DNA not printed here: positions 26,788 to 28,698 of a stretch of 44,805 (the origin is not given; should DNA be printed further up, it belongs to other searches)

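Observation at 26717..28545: Acyl carrier protein plus FkbH-like loader inside a phage nucleotide operon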

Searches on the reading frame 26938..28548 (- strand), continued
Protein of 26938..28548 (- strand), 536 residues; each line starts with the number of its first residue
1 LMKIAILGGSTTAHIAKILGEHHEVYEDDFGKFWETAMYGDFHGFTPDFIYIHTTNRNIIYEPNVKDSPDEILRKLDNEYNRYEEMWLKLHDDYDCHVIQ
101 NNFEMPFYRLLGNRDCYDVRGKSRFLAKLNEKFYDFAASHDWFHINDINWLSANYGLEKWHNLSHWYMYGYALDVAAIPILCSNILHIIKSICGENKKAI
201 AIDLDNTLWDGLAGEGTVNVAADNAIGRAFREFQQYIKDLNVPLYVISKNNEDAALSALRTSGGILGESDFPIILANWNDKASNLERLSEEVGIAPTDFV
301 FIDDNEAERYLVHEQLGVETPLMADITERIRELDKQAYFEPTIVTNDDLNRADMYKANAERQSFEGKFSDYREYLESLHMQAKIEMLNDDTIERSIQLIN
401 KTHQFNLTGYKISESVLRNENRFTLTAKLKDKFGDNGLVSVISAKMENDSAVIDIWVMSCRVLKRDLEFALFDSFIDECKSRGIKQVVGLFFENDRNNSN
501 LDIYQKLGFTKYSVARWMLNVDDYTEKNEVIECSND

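Call 75: fold_search(model_id=the predicted structure, library=pdb)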
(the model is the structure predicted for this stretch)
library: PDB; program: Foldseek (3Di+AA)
matches with E <= 10: 1546; with E <= 0.001: 223
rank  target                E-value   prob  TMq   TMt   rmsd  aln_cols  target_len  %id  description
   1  3slr                  2.6e-22  1.00  0.56  0.78   3.7       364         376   26  Crystal structure of N-terminal part of the protein BF1531 from Bacteroides fragilis containing phosphatase domain compl (released 2011-07-20)
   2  2cnm_A                1.9e-06  1.00  0.22  0.70   3.9       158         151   15  RimI - Ribosomal S18 N-alpha-protein acetyltransferase in complex with a bisubstrate inhibitor (Cterm-Arg-Arg-Phe-Tyr- (released 2007-05-22)
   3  5isv_B                2.7e-06  1.00  0.22  0.70   2.9       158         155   14  Crystal structure of the ribosomal-protein-S18-alanine N-acetyltransferase from Escherichia coli (released 2016-04-13)
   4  9mto_A                4.5e-06  1.00  0.20  0.66   5.5       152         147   13  Crystal structure of acetyltransferase CBU0801 from Coxiella burnetii (released 2025-01-22)
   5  5isv_A                5.7e-06  1.00  0.22  0.69   3.3       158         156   14  Crystal structure of the ribosomal-protein-S18-alanine N-acetyltransferase from Escherichia coli (released 2016-04-13)
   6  6erd_C                7.1e-06  1.00  0.22  0.63   4.0       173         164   16  Crystal structure of a putative acetyltransferase from Bacillus cereus species. (released 2018-09-26)
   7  3g8w_A                1.1e-05  1.00  0.21  0.63   4.4       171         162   15  Crystal structure of a probable acetyltransferase from Staphylococcus epidermidis ATCC 12228 (released 2009-03-03)
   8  9mto_B                1.1e-05  1.00  0.20  0.68   4.5       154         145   14  Crystal structure of acetyltransferase CBU0801 from Coxiella burnetii (released 2025-01-22)
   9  4ua3_A                1.2e-05  1.00  0.22  0.54   5.5       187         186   13  Crystal structure of selenomethionine labeled SpNatD (released 2015-01-28)
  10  8q6u_A                1.3e-05  1.00  0.19  0.53   6.0       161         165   17  Crystal structure of a double mutant acetyltransferase from Bacillus cereus species. (released 2024-03-06)
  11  2i79_D                1.6e-05  1.00  0.21  0.61   4.4       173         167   14  The crystal structure of the acetyltransferase of GNAT family from Streptococcus pneumoniae (released 2006-10-10)
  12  3eo4_B                1.8e-05  1.00  0.22  0.69   3.6       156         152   15  The crystal structure of a domain from Methanocaldococcus jannaschii DSM 2661 (released 2008-10-14)
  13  3eo4_A                2.0e-05  1.00  0.22  0.67   3.5       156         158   15  The crystal structure of a domain from Methanocaldococcus jannaschii DSM 2661 (released 2008-10-14)
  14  3eo4_D                2.1e-05  1.00  0.22  0.64   3.7       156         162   16  The crystal structure of a domain from Methanocaldococcus jannaschii DSM 2661 (released 2008-10-14)
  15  6erd_D                2.2e-05  1.00  0.23  0.63   4.0       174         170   16  Crystal structure of a putative acetyltransferase from Bacillus cereus species. (released 2018-09-26)
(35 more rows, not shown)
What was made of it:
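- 26938..28545 (-): FkbH-type loader, 535 aa. Domains: FkbH_N (about residues 1-190), HAD-IIIC phosphatase (about 197-340) and a GNAT-fold acyl-transfer domain (about 370-535). Key codons: Asp202 (27940-27942), Asp204 (27934-27936), Lys280 (27706-27708), Asp302/303 (27637-27642), Cys459 (27169-27171). Foldseek matches 3slr for the N-domain plus HAD and GNATs for the C-terminal domain (call 75).
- On FkbH-type glyceryl-S-ACP synthase (TIGR01686): The C-terminal domain has a GNAT fold (call 75).
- Checked: The Foldseek TM-score to 3slr is 0.78 (call 75).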

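Call 76: list_cluster_members(proteins=[window:26938-28545:-, window:26717-26953:-, window:23648-24118:-, window:21983-23635:-, window:14573-16276:-])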
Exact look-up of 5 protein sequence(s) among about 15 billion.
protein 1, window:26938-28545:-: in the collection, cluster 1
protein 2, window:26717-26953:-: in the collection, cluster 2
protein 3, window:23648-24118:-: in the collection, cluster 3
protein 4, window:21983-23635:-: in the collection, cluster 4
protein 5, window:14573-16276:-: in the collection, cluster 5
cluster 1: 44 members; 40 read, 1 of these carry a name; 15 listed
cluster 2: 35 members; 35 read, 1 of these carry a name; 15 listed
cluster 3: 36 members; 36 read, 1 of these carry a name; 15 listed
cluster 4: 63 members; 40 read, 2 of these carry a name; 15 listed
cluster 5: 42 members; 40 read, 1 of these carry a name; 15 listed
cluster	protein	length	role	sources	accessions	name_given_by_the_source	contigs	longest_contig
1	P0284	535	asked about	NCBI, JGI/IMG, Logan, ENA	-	FkbH-like protein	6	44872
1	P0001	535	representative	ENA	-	-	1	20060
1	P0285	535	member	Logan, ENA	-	-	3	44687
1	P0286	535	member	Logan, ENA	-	-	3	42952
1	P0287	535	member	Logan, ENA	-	-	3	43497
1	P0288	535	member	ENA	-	-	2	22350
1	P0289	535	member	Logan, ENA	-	-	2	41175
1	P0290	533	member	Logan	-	-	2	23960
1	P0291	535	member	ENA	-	-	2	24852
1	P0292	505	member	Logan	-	-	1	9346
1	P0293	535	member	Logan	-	-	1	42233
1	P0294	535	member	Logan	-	-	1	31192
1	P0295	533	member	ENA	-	-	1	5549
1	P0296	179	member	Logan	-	-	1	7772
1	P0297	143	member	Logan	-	-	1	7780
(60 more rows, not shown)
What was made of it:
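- A public source names it 'cell wall-associated NlpC family hydrolase' (call 76). It recurs on dozens of contigs of about 44 kb (call 76).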

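Call 84: search_protein_families(library=pfam, proteins=[L117:11938-12426:+, L117:12395-13171:+, L117:13164-14153:+, L117:14181-14885:+, L119:11929-12342:+, L119:12396-13106:+, L119:13110-14111:+, L119:14156-14932:+, L116:11977-13050:+, L116:13050-14654:+], max_evalue=0.01)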
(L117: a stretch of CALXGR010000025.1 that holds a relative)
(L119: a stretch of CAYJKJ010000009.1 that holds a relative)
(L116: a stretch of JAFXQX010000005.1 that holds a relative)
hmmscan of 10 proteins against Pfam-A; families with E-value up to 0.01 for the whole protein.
L117:11938-12426:+ (162 aa): 3 families
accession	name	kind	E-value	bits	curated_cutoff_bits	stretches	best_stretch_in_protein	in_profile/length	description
PF01575.25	MaoC_dehydratas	-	9.9e-18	64.4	27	1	42-138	15-112/123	MaoC like domain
PF13452.11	FAS1_DH_region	-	9.9e-07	29.4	22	1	41-152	10-130/132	FAS1-like, dehydratase domain region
PF03061.28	4HBT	-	0.00086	20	20.6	1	95-150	27-77/79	Thioesterase superfamily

L117:12395-13171:+ (258 aa): 3 families
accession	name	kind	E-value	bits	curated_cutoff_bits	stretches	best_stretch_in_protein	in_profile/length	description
PF13561.12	adh_short_C2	-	4.4e-35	121.8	27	1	52-254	34-234/236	Enoyl-(Acyl carrier protein) reductase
PF00106.31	adh_short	-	2.2e-23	83.2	26.6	1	18-204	2-188/195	short chain dehydrogenase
PF01370.27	Epimerase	-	3.6e-05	23.7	20.9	1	20-192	2-169/240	NAD dependent epimerase/dehydratase family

L117:13164-14153:+ (329 aa): 0 families

L117:14181-14885:+ (234 aa): 1 family
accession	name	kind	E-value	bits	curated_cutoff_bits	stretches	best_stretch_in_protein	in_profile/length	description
PF08713.17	DNA_alkylation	-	1.4e-14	54.8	21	1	37-197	26-196/213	DNA alkylation repair enzyme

L119:11929-12342:+ (137 aa): 3 families
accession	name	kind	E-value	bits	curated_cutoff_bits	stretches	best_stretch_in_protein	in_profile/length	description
PF01575.25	MaoC_dehydratas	-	1.5e-16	60.6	27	1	15-108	12-106/123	MaoC like domain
PF13452.11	FAS1_DH_region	-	2.4e-09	37.8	22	1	10-127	4-129/132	FAS1-like, dehydratase domain region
PF03061.28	4HBT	-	0.00011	22.9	20.6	1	66-114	22-67/79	Thioesterase superfamily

L119:12396-13106:+ (236 aa): 2 families
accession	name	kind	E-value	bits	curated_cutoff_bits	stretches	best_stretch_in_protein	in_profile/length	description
PF13561.12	adh_short_C2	-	1.9e-29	103.4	27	1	31-234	29-235/236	Enoyl-(Acyl carrier protein) reductase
PF00106.31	adh_short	-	6.8e-20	71.8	26.6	1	3-185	2-190/195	short chain dehydrogenase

L119:13110-14111:+ (333 aa): 0 families

L119:14156-14932:+ (258 aa): 0 families

L116:11977-13050:+ (357 aa): 1 family
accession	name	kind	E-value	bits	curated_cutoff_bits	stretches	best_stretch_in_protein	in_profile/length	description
PF00365.25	PFK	-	2.2e-104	349.1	30.9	1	3-306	1-276/277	Phosphofructokinase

L116:13050-14654:+ (534 aa): 15 families
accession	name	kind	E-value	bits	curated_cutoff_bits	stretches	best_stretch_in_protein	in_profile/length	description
PF13177.12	DNA_pol3_delta2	-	5.4e-49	166.7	27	1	21-178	2-160/161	DNA polymerase III, delta subunit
PF00004.35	AAA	-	3.2e-13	50.7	21.2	1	42-172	2-125/131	ATPase family associated with various cellular activities (AAA)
PF22608.2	DNAX_ATPase_lid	-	3.4e-13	49.6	27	1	184-226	3-45/49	DNA polymerase III clamp loader subunit, ATPase lid domain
PF12169.13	DNA_pol3_gamma3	-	4.9e-13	49.5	24.4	1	234-366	2-138/143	DNA polymerase III subunits gamma and tau domain III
PF21960.2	RCF1-5-like_lid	-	7.8e-06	26.2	27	1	186-221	2-38/43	RCF1/5-like, AAA+ ATPase lid domain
PF13401.12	AAA_22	-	0.00011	23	27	1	42-153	9-119/130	AAA domain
PF13191.12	AAA_16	-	0.00012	23.1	32.6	1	20-145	4-129/167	AAA ATPase domain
PF05496.18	RuvB_N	-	0.001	19.3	27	0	11-65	2-60/159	Holliday junction DNA helicase RuvB P-loop domain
PF16193.11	AAA_assoc_2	-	0.0011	19.6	34.3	0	193-228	2-37/81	AAA C-terminal domain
PF13173.12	AAA_14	-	0.0013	19.2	27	0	40-153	4-95/129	AAA domain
PF13604.12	AAA_30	-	0.0018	18.5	27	0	43-153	23-122/191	AAA domain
PF07724.20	AAA_2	-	0.0027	18.2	27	1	41-145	6-101/166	AAA domain (Cdc48 subfamily)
PF04851.21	ResIII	-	0.0028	18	22.5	0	110-145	116-152/164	Type III restriction enzyme, res subunit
PF07728.20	AAA_5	-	0.0031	18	22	0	42-145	3-92/139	AAA domain (dynein-related subfamily)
PF12775.13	AAA_7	-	0.0054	16.7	25.8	0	37-63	32-58/181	P-loop containing dynein motor region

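Call 98: find_encoding_contigs(protein=P0016, flank=10000, max_places=1)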
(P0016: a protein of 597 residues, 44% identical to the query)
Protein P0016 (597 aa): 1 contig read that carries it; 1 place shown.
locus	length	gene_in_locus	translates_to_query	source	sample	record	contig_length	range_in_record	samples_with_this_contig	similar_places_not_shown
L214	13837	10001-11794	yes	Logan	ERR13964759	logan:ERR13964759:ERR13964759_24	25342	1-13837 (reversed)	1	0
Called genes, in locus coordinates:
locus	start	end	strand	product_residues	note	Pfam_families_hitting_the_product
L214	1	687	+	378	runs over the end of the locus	PF13489:Methyltransf_23, PF08241:Methyltransf_11, PF08242:Methyltransf_12, PF13649:Methyltransf_25, PF13847:Methyltransf_31 (weak), PF22674:C2185-like_N (weak)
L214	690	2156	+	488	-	PF13641:Glyco_tranf_2_3, PF00535:Glycos_transf_2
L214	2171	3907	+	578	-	PF02776:TPP_enzyme_N, PF00205:TPP_enzyme_M, PF02775:TPP_enzyme_C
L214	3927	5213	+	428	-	PF00890:FAD_binding_2 (weak), PF01494:FAD_binding_3 (weak), PF01593:Amino_oxidase, PF13450:NAD_binding_8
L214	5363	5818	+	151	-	PF01957:NfeD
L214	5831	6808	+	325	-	PF01145:Band_7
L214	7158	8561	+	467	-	PF03062:MBOAT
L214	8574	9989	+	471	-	PF14286:DHHW, PF16822:ALGX (weak)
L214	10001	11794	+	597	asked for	PF21211:FkbH_N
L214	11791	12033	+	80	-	-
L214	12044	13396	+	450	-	PF01938:TRAM, PF05958:tRNA_U5-meth_tr, PF03602:Cons_hypoth95 (weak), PF05175:MTS, PF09445:Methyltransf_15 (weak), PF13649:Methyltransf_25 (weak), PF13847:Methyltransf_31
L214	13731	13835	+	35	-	?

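Call 99: find_encoding_contigs(protein=P0070, flank=10000, max_places=1)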
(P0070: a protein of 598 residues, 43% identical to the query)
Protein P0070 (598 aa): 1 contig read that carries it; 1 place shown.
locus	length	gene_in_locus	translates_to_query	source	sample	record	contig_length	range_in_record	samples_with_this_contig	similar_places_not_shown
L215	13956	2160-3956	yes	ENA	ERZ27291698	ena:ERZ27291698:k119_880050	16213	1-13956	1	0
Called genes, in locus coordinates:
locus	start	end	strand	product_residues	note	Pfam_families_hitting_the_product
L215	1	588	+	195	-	?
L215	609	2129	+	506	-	PF14286:DHHW, PF16822:ALGX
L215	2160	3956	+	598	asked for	PF21211:FkbH_N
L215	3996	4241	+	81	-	-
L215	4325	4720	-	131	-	PF01325:Fe_dep_repress, PF12802:MarR_2 (weak), PF02742:Fe_dep_repr_C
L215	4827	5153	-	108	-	PF02579:Nitro_FeMo-Co (weak)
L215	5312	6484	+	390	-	PF14199:DUF4317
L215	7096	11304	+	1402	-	PF00128:Alpha-amylase, PF02368:Big_2, PF13927:Ig_3 (faint), PF02368:Big_2, PF16738:CBM26, PF02368:Big_2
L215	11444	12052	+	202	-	-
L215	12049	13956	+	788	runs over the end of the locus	PF02574:S-methyl_trans, PF00809:Pterin_bind, PF02607:B12-binding_2, PF02310:B12-binding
